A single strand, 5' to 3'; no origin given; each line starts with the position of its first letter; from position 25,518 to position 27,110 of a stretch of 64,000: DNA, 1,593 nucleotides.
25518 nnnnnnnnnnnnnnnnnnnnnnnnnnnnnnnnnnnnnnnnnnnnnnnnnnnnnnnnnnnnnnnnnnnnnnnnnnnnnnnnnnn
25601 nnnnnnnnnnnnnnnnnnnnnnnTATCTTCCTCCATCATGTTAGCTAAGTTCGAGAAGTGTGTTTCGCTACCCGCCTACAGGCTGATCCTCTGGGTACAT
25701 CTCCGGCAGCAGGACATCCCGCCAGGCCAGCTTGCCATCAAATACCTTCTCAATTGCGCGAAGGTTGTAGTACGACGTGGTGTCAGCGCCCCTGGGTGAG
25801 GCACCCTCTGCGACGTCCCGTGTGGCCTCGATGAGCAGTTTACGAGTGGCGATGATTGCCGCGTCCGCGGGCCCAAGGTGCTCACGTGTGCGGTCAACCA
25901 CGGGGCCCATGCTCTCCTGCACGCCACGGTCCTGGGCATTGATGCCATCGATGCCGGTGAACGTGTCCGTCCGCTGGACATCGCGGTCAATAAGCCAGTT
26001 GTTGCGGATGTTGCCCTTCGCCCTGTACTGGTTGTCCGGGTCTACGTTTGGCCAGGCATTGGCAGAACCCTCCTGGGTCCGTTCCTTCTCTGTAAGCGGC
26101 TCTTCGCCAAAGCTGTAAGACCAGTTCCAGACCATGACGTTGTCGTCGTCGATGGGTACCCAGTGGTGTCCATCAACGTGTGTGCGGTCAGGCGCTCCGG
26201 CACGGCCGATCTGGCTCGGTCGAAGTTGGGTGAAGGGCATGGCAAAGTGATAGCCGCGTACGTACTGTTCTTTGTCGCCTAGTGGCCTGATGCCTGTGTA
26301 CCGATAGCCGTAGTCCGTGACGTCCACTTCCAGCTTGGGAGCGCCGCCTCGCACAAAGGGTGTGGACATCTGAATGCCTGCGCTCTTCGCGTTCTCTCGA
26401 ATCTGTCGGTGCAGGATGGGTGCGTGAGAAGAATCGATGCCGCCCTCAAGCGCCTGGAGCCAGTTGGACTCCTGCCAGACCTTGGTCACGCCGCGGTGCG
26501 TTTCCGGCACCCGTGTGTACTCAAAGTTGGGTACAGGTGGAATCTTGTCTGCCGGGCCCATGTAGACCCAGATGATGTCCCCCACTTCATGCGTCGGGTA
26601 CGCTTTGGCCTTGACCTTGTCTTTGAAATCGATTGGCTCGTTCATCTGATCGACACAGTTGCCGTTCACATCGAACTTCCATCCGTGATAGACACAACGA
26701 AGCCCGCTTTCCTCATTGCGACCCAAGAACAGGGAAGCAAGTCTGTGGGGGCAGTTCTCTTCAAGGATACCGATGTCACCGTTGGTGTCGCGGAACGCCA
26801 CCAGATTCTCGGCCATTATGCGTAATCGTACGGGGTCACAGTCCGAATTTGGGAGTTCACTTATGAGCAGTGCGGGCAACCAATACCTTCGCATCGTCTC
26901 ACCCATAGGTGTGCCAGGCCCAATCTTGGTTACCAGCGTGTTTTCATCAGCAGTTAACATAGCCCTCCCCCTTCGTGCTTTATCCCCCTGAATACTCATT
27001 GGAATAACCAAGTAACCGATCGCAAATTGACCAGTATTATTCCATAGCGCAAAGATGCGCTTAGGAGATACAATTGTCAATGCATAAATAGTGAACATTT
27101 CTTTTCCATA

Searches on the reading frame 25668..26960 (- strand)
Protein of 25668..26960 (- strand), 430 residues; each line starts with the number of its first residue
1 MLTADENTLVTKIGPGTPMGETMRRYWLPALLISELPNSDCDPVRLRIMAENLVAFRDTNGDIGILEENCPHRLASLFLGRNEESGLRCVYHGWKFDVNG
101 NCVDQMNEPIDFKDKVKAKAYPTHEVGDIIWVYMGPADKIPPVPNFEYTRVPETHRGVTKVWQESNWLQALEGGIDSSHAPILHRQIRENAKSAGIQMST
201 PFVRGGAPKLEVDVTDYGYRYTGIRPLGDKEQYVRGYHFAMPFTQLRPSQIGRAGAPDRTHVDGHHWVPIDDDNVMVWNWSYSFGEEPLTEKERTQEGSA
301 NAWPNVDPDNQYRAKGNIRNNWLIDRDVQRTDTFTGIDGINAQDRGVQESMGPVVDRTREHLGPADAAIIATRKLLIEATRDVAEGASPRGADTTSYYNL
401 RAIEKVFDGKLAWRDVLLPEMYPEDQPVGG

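Call 9: search_protein_families(library=pfam, proteins=[window:25668-26960:-])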
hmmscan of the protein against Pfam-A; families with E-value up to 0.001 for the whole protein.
window:25668-26960:- (430 aa): 2 families
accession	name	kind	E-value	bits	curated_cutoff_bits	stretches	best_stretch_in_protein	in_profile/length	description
PF19301.5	LigXa_C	-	7.1e-41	140.7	27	1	132-415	1-283/304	LigXa C-terminal domain like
PF00355.32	Rieske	-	2.3e-15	56.7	20.3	1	27-104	2-77/88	Rieske [2Fe-2S] domain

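Call 55: search_protein_families(library=ncbifam, proteins=[window:25668-26960:-])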
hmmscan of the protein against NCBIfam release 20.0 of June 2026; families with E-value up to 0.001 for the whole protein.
window:25668-26960:- (430 aa): 5 families
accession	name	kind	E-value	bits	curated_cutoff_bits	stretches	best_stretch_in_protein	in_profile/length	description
NF052579.1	BetMthstMoxSdmAMthl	equivalog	9.2e-16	57.7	600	1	26-149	17-146/351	4beta-methylsterol monooxygenase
TIGR03228.1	anthran_1_2_A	equivalog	2.9e-06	26.3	671.9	1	23-112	35-123/438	anthranilate 1,2-dioxygenase large subunit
NF058607.1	GlBtMonoOxGbcA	equivalog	5.1e-05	21.9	670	1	19-114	48-146/420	glycine betaine monooxygenase oxygenase subunit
NF041684.1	ant_diox_AndAc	equivalog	6.9e-05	21.6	750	0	53-102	72-122/418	anthranilate 1,2-dioxygenase large subunit AndAc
NF042946.1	3PPDioc_HcaE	equivalog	0.00025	20.2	830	1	25-127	37-139/450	3-phenylpropionate/cinnamic acid dioxygenase subunit alpha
